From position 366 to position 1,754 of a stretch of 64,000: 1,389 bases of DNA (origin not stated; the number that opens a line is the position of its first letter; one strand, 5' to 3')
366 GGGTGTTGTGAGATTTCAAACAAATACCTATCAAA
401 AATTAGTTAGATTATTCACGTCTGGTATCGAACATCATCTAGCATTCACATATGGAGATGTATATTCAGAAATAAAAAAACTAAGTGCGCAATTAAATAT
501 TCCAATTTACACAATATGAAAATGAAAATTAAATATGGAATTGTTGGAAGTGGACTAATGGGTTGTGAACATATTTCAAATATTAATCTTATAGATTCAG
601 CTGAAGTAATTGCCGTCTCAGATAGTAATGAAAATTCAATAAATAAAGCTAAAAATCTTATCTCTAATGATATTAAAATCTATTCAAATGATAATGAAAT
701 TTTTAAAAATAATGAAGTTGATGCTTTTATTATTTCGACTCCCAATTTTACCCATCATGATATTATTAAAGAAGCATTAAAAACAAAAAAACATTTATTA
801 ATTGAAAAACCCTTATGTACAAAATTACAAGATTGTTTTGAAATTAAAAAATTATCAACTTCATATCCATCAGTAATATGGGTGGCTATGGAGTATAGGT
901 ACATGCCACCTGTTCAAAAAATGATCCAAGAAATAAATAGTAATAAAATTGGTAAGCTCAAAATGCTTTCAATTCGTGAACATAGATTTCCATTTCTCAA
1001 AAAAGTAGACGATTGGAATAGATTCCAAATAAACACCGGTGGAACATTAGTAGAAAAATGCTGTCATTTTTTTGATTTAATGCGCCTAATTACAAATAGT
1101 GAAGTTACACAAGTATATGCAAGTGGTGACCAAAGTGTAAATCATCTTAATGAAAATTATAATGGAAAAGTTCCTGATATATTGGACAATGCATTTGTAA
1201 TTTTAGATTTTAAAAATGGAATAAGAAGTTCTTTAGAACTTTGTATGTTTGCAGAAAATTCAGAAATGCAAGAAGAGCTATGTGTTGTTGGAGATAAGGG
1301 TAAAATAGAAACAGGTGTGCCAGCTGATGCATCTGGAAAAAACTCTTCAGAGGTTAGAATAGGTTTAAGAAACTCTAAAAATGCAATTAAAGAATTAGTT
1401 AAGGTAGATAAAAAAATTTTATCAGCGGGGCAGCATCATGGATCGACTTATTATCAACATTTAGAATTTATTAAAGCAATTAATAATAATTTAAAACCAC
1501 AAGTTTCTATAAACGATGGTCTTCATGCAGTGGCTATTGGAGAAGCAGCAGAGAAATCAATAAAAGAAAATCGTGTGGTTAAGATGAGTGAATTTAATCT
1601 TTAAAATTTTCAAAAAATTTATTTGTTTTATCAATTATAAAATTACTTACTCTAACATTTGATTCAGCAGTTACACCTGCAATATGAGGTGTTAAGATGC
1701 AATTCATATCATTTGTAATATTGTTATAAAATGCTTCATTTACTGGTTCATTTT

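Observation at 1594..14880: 13-gene operon coupling a Dpp/Opp-type importer and sugar-type enzymes to a split sulfopyruvate-decarboxylase-like pair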

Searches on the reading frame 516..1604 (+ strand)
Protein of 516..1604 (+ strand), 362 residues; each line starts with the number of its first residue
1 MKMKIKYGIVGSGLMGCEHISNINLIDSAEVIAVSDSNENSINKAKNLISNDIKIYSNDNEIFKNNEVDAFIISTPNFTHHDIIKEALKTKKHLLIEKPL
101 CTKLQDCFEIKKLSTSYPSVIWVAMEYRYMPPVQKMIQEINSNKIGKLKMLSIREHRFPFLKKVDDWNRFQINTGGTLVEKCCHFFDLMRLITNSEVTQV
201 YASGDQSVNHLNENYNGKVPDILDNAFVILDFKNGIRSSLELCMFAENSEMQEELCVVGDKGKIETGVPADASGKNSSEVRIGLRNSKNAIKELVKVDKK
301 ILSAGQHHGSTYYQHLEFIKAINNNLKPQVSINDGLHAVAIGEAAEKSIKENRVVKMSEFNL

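Call 4: search_protein_families(library=pfam, proteins=[window:516-1604:+])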
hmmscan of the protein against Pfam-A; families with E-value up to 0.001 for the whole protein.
window:516-1604:+ (362 aa): 3 families
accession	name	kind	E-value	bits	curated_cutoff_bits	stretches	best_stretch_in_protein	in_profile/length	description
PF02894.22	GFO_IDH_MocA_C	-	3.9e-32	112.2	22.9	1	139-357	3-218/218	Oxidoreductase family, C-terminal alpha/beta domain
PF01408.29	GFO_IDH_MocA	-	1e-24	88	24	1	5-123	1-118/120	Oxidoreductase family, NAD-binding Rossmann fold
PF22725.1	GFO_IDH_MocA_C3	-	4.6e-17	62.6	27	1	133-265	1-124/124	GFO/IDH/MocA C-terminal domain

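Call 20: search_solved_structures(query=window:516-1604:+, max_evalue=1e-10)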
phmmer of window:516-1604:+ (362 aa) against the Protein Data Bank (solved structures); distinct sequences matched with E-value up to 1e-10: 24.
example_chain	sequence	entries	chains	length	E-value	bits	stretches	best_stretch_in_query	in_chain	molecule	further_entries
8qc2_A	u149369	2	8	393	1.7e-106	359.4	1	4-357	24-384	Gfo/Idh/MocA family oxidoreductase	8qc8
8qc3_A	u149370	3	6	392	1.2e-104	353.3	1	5-358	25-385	Oxidoreductase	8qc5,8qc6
8zn9_A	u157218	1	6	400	4.6e-96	325.1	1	3-355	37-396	Oxidoreductase, putative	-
3ezy_A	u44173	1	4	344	4.2e-30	108.2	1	3-359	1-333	Dehydrogenase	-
3mz0_A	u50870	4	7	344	1.2e-18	70.6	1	3-273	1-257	Inositol 2-dehydrogenase/D-chiro-inositol 3-dehydrogenase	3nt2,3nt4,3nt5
4l9r_A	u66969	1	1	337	1e-17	67.5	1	3-273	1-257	Inositol 2-dehydrogenase/D-chiro-inositol 3-dehydrogenase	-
4l8v_A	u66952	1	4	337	1e-17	67.5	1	3-273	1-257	Inositol 2-dehydrogenase/D-chiro-inositol 3-dehydrogenase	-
3nto_A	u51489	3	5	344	1.1e-17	67.4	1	3-273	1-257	Inositol 2-dehydrogenase/D-chiro-inositol 3-dehydrogenase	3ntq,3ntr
6o15_A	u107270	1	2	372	1.2e-15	60.7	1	5-268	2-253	Uncharacterized oxidoreductase YjhC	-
9m37_A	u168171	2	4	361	7.5e-15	58.1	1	5-250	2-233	P581a DgpA2 and isoorientin complex structure | Gfo/Idh/MocA family protein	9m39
3e18_A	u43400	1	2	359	1.1e-14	57.6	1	4-242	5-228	oxidoreductase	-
4hkt_A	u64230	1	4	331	1.5e-14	57.1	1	3-204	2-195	Inositol 2-dehydrogenase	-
4mie_A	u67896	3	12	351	1.6e-14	57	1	3-148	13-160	Inositol 2-dehydrogenase/D-chiro-inositol 3-dehydrogenase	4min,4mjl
4mio_A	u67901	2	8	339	2.5e-14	56.4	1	3-148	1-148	Inositol 2-dehydrogenase/D-chiro-inositol 3-dehydrogenase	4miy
3cea_A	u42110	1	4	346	1.2e-13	54.1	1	5-355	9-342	Myo-inositol 2-dehydrogenase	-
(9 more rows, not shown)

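Call 28: find_related_loci(query=window:516-1604:+, collection=genome_contigs, flank=10000)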
Query window:516-1604:+ (362 aa) in genome_contigs; peptide patterns used: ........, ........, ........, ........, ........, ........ (x = any residue, [..] = any of these).
600 stretches matched a pattern (row limit reached: there are more); 595 encode a relative of the query (tblastn E <= 1e-3); the best 80 are kept; 80 distinct loci.
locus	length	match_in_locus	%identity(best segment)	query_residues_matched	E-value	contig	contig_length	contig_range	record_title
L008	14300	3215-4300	97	1-362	0e+0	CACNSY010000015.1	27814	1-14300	MAG: uncultured Alphaproteobacteria bacterium isolate AG-893-M20 genome assembly, contig: AG-893-M20_NODE_15, whole geno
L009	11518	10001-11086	96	1-362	0e+0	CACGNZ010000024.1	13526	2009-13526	uncultured Alphaproteobacteria bacterium isolate AG-422-N03 genome assembly, contig: AG-422-N03_NODE_24, whole genome sh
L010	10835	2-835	97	85-362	0e+0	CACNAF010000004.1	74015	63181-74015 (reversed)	MAG: uncultured Alphaproteobacteria bacterium isolate AG-892-J17 genome assembly, contig: AG-892-J17_NODE_4, whole genom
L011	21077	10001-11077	67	1-359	1e-168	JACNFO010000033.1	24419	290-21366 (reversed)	MAG: Candidatus Pseudothioglobus aerophilus NIOZ-UU_NODE_2420_length_24419_cov_25.0484, whole genome shotgun sequence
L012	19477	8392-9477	64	1-362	4e-164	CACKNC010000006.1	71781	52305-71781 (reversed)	MAG: uncultured Alphaproteobacteria bacterium isolate AG-457-A08 genome assembly, contig: AG-457-A08_NODE_6, whole genom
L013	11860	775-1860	64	1-362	8e-162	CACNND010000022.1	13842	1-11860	MAG: uncultured Alphaproteobacteria bacterium isolate AG-893-G20 genome assembly, contig: AG-893-G20_NODE_22, whole geno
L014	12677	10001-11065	65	4-359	9e-160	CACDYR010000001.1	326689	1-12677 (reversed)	uncultured Pelagibacteraceae bacterium isolate AG-390-G23 genome assembly, contig: AG-390-G23_NODE_1, whole genome shotg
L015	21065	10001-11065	65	4-359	6e-160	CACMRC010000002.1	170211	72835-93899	MAG: uncultured Pelagibacteraceae bacterium isolate AG-892-A22 genome assembly, contig: AG-892-A22_NODE_2, whole genome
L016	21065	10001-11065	65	4-359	1e-159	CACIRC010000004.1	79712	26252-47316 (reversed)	uncultured Pelagibacteraceae bacterium isolate AG-439-C21 genome assembly, contig: AG-439-C21_NODE_4, whole genome shotg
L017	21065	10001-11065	65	4-359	3e-159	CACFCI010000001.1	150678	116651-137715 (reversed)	uncultured Pelagibacteraceae bacterium isolate AG-410-A18 genome assembly, contig: AG-410-A18_NODE_1, whole genome shotg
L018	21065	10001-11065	64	4-359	1e-158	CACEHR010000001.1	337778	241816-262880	uncultured Pelagibacteraceae bacterium isolate AG-390-N22 genome assembly, contig: AG-390-N22_NODE_1, whole genome shotg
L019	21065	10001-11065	64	4-359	8e-159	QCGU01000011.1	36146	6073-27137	Pelagibacteraceae bacterium AG-390-A02 Ga0172139_111, whole genome shotgun sequence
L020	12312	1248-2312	64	4-359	3e-158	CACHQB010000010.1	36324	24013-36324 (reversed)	uncultured Pelagibacteraceae bacterium isolate AG-911-I23 genome assembly, contig: AG-911-I23_NODE_10, whole genome shot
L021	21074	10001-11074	64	1-359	5e-158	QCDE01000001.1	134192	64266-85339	Pelagibacteraceae bacterium AG-349-O05 Ga0172133_101, whole genome shotgun sequence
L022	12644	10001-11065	64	4-359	4e-158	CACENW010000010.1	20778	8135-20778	uncultured Pelagibacteraceae bacterium isolate AG-905-P05 genome assembly, contig: AG-905-P05_NODE_10, whole genome shot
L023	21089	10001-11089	63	1-362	9e-158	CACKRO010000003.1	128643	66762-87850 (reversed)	MAG: uncultured Alphaproteobacteria bacterium isolate AG-457-D17 genome assembly, contig: AG-457-D17_NODE_3, whole genom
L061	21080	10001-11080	47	4-359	1e-119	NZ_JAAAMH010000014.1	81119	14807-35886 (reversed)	Aliihoeflea sp. 40Bstr573 NODE_14, whole genome shotgun sequence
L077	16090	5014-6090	48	5-357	2e-118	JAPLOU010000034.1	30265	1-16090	MAG: Hyphomicrobiales bacterium isolate LacPavin_0818_WC50_MAG_65_19 LacPavin_0818_WC50_scaffold_1167404, whole genome s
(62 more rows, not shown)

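Call 31: search_protein_families(library=pfam, proteins=[L009:902-1921:-, L009:1932-2960:-, L009:2960-4042:-, L009:4039-5163:-, L009:5052-6116:-, L009:6118-7149:-, L009:7215-8495:-, L009:8631-10004:+], max_evalue=0.00001)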
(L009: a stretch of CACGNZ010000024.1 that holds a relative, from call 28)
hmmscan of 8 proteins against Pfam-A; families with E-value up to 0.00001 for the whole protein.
L009:902-1921:- (339 aa): 3 families
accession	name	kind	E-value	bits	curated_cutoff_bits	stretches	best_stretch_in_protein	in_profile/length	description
PF22725.1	GFO_IDH_MocA_C3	-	3.9e-17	62.8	27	1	133-261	1-124/124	GFO/IDH/MocA C-terminal domain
PF01408.29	GFO_IDH_MocA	-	4.4e-12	47.2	24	1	43-123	40-119/120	Oxidoreductase family, NAD-binding Rossmann fold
PF02894.22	GFO_IDH_MocA_C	-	7e-10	39.5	22.9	1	139-288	3-150/218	Oxidoreductase family, C-terminal alpha/beta domain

L009:1932-2960:- (342 aa): 3 families
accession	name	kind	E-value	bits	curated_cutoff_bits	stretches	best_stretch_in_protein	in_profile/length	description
PF01408.29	GFO_IDH_MocA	-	3.2e-26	92.8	24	1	7-121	2-116/120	Oxidoreductase family, NAD-binding Rossmann fold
PF22725.1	GFO_IDH_MocA_C3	-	1.8e-19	70.4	27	1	135-256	3-123/124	GFO/IDH/MocA C-terminal domain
PF02894.22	GFO_IDH_MocA_C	-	4.3e-15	56.5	22.9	1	137-339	1-216/218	Oxidoreductase family, C-terminal alpha/beta domain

L009:2960-4042:- (360 aa): 4 families
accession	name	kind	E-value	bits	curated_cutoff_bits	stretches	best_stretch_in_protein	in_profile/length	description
PF00005.33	ABC_tran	-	4.7e-35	121.6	25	1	20-161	2-136/137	ABC transporter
PF08402.16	TOBE_2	-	3.4e-11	43.5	21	1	277-348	1-76/76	TOBE domain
PF17912.7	OB_MalK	-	8.2e-08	33.5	27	1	235-284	1-53/53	MalK OB fold domain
PF03215.21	Rad17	-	4.2e-06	27.3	23.8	1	24-125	40-140/186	Rad17 P-loop domain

L009:4039-5163:- (374 aa): 2 families
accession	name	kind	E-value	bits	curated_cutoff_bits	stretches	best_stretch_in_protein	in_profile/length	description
PF02826.25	2-Hacid_dh_C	-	4.4e-30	104.8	25.1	1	154-330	2-178/178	D-isomer specific 2-hydroxyacid dehydrogenase, NAD binding domain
PF00389.36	2-Hacid_dh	-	9.3e-07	29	24.6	1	65-359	15-131/134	D-isomer specific 2-hydroxyacid dehydrogenase, catalytic domain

L009:5052-6116:- (354 aa): 1 family
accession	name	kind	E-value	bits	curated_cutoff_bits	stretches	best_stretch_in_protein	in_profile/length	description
PF00528.27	BPD_transp_1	-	3.3e-16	60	26.4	1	178-344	11-178/184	Binding-protein-dependent transport system inner membrane component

L009:6118-7149:- (343 aa): 1 family
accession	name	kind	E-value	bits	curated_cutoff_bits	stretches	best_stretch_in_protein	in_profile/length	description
PF00528.27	BPD_transp_1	-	1.2e-19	71.2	26.4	1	129-334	2-180/184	Binding-protein-dependent transport system inner membrane component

L009:7215-8495:- (426 aa): 1 family
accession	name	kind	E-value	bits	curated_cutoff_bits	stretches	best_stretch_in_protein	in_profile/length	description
PF01547.30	SBP_bac_1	-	4.1e-17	63.6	26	1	50-329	12-305/307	Bacterial extracellular solute-binding protein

L009:8631-10004:+ (457 aa): 1 family
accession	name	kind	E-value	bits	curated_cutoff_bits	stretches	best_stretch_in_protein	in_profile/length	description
PF02952.23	Fucose_iso_C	-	1.5e-09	38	29.3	1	371-454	48-139/143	L-fucose isomerase, C-terminal domain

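Call 34: search_protein_families(library=pfam, proteins=[L015:110-1072:-, L015:1092-1946:-, L015:3085-3987:+, L015:5086-5682:+, L015:5682-6971:+, L015:7063-8115:+, L015:8201-9964:+, L015:12010-12993:-, L015:13025-13894:-, L015:13895-14839:-], max_evalue=0.00001)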
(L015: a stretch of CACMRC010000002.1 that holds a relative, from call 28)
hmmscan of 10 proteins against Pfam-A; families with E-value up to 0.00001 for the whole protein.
L015:110-1072:- (320 aa): 1 family
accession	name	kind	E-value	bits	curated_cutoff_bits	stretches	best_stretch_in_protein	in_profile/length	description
PF00248.27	Aldo_ket_red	-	4.6e-47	160.9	24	1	15-301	1-286/291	Aldo/keto reductase family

L015:1092-1946:- (284 aa): 3 families
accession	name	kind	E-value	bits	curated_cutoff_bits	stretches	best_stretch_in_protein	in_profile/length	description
PF13561.12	adh_short_C2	-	1.4e-46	159.5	27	1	25-260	6-232/236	Enoyl-(Acyl carrier protein) reductase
PF00106.31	adh_short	-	3e-45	154.5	26.6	1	16-207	1-190/195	short chain dehydrogenase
PF08659.16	KR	-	1.4e-15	58.2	22.6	1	18-176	3-159/180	KR domain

L015:3085-3987:+ (300 aa): 1 family
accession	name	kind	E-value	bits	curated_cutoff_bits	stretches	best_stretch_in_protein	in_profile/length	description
PF01261.30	AP_endonuc_2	-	9.8e-30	104.5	31.1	1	31-280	2-240/249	Xylose isomerase-like TIM barrel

L015:5086-5682:+ (198 aa): 1 family
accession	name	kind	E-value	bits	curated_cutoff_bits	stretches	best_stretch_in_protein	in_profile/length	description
PF04290.18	DctQ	-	4.9e-21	75.4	28.3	1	37-177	1-130/132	Tripartite ATP-independent periplasmic transporters, DctQ component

L015:5682-6971:+ (429 aa): 1 family
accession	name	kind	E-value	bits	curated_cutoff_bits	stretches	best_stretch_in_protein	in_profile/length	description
PF06808.19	DctM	-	4.7e-119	398.3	23.8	1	8-417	3-413/413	Tripartite ATP-independent periplasmic transporter, DctM component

L015:7063-8115:+ (350 aa): 1 family
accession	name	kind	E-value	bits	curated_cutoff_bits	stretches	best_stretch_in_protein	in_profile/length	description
PF03480.18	DctP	-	2.7e-52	178.3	23.4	1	34-317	5-283/286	Bacterial extracellular solute-binding protein, family 7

L015:8201-9964:+ (587 aa): 1 family
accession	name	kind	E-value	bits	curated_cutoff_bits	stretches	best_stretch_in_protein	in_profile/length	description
PF03150.19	CCP_MauG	-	4.5e-36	125.2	25.6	1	179-397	2-149/149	Di-haem cytochrome c peroxidase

L015:12010-12993:- (327 aa): 1 family
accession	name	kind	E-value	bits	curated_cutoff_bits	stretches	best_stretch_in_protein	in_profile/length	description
PF05721.19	PhyH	-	3.1e-18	67.3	22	1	10-252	2-212/213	Phytanoyl-CoA dioxygenase (PhyH)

L015:13025-13894:- (289 aa): 2 families
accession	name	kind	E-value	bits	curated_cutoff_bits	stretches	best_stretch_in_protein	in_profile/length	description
PF13640.12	2OG-FeII_Oxy_3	-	4.1e-11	44.1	27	1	145-242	6-92/98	2OG-Fe(II) oxygenase superfamily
PF13661.12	2OG-FeII_Oxy_4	-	9.8e-07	29.6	27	1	148-236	9-88/98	2OG-Fe(II) oxygenase superfamily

L015:13895-14839:- (314 aa): 3 families
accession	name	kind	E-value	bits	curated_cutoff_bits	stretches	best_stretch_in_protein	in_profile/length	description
PF02558.23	ApbA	-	2.1e-39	134.9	22.2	1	8-156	1-149/150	Ketopantoate reductase PanE/ApbA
PF08546.17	ApbA_C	-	4.7e-28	98.5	22.7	1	182-310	1-125/125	Ketopantoate reductase PanE/ApbA C terminal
PF01210.29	NAD_Gly3P_dh_N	-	3.8e-07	30.6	23.1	1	7-120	1-118/158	NAD-dependent glycerol-3-phosphate dehydrogenase N-terminus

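Call 35: search_protein_families(library=pfam, proteins=[L015:14926-15903:+, L015:16348-17163:+, L015:17160-17954:-, L015:17958-19400:-, L012:6000-7019:+, L011:6748-7566:+, L011:7609-8631:+, L023:7665-8564:-, L021:14346-16190:+], max_evalue=0.00001)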
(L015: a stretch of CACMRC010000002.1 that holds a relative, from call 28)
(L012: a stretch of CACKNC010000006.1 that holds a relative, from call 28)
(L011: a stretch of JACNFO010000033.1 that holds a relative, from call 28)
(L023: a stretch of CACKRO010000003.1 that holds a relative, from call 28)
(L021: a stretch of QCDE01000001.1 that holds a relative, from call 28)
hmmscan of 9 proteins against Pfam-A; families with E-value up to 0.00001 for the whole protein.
L015:14926-15903:+ (325 aa): 1 family
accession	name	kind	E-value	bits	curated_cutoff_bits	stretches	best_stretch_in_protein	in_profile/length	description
PF08925.16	DUF1907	-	2.3e-61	208.1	25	1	22-311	1-285/285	Domain of Unknown Function (DUF1907)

L015:16348-17163:+ (271 aa): 1 family
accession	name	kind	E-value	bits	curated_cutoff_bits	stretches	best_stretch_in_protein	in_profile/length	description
PF02548.21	Pantoate_transf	-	4.5e-35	121.8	28.7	1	62-251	70-258/259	Ketopantoate hydroxymethyltransferase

L015:17160-17954:- (264 aa): 1 family
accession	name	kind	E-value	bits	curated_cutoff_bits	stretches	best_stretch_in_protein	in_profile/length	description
PF03328.21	HpcH_HpaI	-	3.5e-32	111.9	25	1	24-239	9-217/221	HpcH/HpaI aldolase/citrate lyase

L015:17958-19400:- (480 aa): 1 family
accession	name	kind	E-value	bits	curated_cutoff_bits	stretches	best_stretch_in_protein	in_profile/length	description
PF00171.27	Aldedh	-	2.2e-160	534.6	23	1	13-473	1-460/461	Aldehyde dehydrogenase family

L012:6000-7019:+ (339 aa): 2 families
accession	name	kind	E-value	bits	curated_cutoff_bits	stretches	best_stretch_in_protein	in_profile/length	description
PF01791.15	DeoC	-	2.3e-25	90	23.8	1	24-278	3-228/229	DeoC/LacD family aldolase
PF09863.15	DUF2090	-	1.3e-06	28.2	27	1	17-285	32-282/310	Uncharacterized protein conserved in bacteria (DUF2090)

L011:6748-7566:+ (272 aa): 2 families
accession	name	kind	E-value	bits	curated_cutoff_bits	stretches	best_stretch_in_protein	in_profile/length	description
PF00455.28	DeoRC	-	1.7e-40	139.1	31.8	1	75-236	3-158/160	DeoR C terminal sensor domain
PF08220.18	HTH_DeoR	-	5.1e-14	52.2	21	1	7-59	1-53/57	DeoR-like helix-turn-helix domain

L011:7609-8631:+ (340 aa): 2 families
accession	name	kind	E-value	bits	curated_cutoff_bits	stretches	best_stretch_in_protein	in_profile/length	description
PF01791.15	DeoC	-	5.9e-26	91.9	23.8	1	25-278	4-228/229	DeoC/LacD family aldolase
PF09863.15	DUF2090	-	7.8e-06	25.6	27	0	8-281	20-278/310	Uncharacterized protein conserved in bacteria (DUF2090)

L023:7665-8564:- (299 aa): 1 family
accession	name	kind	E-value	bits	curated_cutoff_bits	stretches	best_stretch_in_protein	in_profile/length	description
PF12715.13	Abhydrolase_7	-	4.3e-07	29.9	21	0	6-72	55-121/388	Abhydrolase family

L021:14346-16190:+ (614 aa): 3 families
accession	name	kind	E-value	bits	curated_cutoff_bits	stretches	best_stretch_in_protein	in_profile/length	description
PF00205.28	TPP_enzyme_M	-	6.4e-32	110.5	30.4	1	219-352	1-136/137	Thiamine pyrophosphate enzyme, central domain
PF02775.26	TPP_enzyme_C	-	9.5e-28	97.3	21.9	1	420-568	6-150/151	Thiamine pyrophosphate enzyme, C-terminal TPP binding domain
PF02776.23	TPP_enzyme_N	-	3.8e-13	49.7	26.8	1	34-123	19-104/119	Thiamine pyrophosphate enzyme, N-terminal TPP binding domain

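Call 41: search_solved_structures(query=L009:7215-8495:-, max_evalue=0.00001)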
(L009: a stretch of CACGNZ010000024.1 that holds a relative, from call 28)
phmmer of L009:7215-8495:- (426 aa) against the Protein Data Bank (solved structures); distinct sequences matched with E-value up to 0.00001: 6.
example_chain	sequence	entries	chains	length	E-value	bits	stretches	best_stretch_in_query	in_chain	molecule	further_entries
4ry1_A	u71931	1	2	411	4.6e-08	35.5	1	31-186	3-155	Periplasmic solute binding protein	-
4qrz_A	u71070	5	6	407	1.5e-07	33.8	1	36-364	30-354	ABC-TYPE SUGAR TRANSPORTER | ABC transporter, substrate binding protein (Sugar)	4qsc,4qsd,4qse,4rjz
7bvt_A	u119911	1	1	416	1.4e-06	30.6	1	31-420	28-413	Hypothetical sugar ABC-transporter sugar binding protein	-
5z6b_A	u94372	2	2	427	1.4e-06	30.6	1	32-185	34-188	Putative ABC transporter substrate-binding protein YesO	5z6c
8xba_A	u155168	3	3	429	1.5e-06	30.5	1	17-188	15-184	XylA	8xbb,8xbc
4r6k_A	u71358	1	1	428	2e-06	30.1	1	32-185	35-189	SOLUTE-BINDING PROTEIN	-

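Call 42: search_solved_structures(query=L009:8631-10004:+, max_evalue=0.001)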
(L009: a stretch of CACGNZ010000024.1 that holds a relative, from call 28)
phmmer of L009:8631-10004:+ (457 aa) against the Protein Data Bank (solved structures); distinct sequences matched with E-value up to 0.001: 0.

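Call 49: search_protein_families(library=ncbifam, proteins=[L012:6000-7019:+, L009:8631-10004:+, window:516-1604:+], max_evalue=1e-10)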
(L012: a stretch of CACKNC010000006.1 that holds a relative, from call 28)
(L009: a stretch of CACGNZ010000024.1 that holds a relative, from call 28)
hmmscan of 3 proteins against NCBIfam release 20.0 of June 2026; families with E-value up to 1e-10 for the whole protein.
L012:6000-7019:+ (339 aa): 4 families
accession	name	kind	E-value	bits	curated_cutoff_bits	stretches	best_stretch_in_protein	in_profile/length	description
NF009498.0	PRK12858.1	subfamily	1.5e-96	323.3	184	1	3-323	3-331/342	tagatose 1,6-diphosphate aldolase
NF009065.0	PRK12399.1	subfamily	1.6e-55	188.4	458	1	4-316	3-322/326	tagatose 1,6-diphosphate aldolase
NF003180.0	PRK04161.1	subfamily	2.7e-52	177.9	519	1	4-317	4-324/330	tagatose 1,6-diphosphate aldolase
TIGR01232.1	lacD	equivalog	1.7e-41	142.5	432.2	1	7-316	5-321/325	tagatose-bisphosphate aldolase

L009:8631-10004:+ (457 aa): 1 family
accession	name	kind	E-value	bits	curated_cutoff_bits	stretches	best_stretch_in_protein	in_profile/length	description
NF048012.1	SlpQosIsomSftI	equivalog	6.1e-84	282.3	700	1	2-453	4-439/443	sulfoquinovose isomerase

window:516-1604:+ (362 aa): 7 families
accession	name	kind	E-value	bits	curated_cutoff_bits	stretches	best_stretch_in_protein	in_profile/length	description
TIGR04380.1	myo_inos_iolG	equivalog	8.1e-40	136.7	355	1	5-356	2-330/330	inositol 2-dehydrogenase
NF040723.1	UDP-GlcNAcDh_Arch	equivalog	4.3e-28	98.7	450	1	5-216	1-199/302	UDP-N-acetylglucosamine 3-dehydrogenase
NF052679.1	InsChiInosDhIolG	equivalog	2.2e-23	82.9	540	1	3-266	1-250/343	bifunctional inositol 2-dehydrogenase/D-chiro-inositol 1-dehydrogenase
NF058563.1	BT_2159_fam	equivalog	6.8e-16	58.2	650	1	5-204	1-194/350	disaccharide 3-dehydrogenase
NF052479.1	LevoglcsnDh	equivalog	1.4e-15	56.9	650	1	6-204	5-212/386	levoglucosan dehydrogenase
NF008607.0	PRK11579.1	subfamily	1.5e-15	57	330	1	1-187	1-183/346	oxidoreductase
NF041392.1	XylDh_Gfo6_Halo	equivalog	1.4e-11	43.8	350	1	5-266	17-275/350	D-xylose 1-dehydrogenase Gfo6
